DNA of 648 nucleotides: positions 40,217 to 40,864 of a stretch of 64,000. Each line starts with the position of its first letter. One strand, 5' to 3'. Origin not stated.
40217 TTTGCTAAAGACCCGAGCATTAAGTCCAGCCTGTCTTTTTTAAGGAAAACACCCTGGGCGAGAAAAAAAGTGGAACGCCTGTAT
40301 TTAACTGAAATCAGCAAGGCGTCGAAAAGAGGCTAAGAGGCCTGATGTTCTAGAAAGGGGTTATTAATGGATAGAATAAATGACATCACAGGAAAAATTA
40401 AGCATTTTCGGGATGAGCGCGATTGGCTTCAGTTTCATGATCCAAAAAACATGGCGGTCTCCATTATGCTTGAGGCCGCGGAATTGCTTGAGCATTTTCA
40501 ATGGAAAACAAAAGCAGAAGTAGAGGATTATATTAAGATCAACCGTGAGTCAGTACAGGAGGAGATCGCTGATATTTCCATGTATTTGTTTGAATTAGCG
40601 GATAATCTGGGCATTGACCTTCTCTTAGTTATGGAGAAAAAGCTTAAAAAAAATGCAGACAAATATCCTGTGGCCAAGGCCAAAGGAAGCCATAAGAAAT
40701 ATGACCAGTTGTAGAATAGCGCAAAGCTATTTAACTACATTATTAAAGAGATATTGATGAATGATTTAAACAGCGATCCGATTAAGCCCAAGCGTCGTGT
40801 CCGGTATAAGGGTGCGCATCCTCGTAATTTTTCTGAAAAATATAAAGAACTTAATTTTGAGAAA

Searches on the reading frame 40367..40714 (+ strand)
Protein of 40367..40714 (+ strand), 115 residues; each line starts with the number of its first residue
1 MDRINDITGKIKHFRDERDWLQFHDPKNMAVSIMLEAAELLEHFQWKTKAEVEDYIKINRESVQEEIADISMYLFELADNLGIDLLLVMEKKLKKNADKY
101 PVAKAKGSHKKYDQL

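Call 37: search_protein_families(library=pfam, proteins=[window:40367-40714:+], max_evalue=0.001)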
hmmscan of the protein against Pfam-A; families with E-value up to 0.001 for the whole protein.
window:40367-40714:+ (115 aa): 1 family
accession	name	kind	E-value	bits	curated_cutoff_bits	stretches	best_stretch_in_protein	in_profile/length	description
PF12643.12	MazG-like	-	6.6e-20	71.6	27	1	31-115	1-85/85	MazG-like family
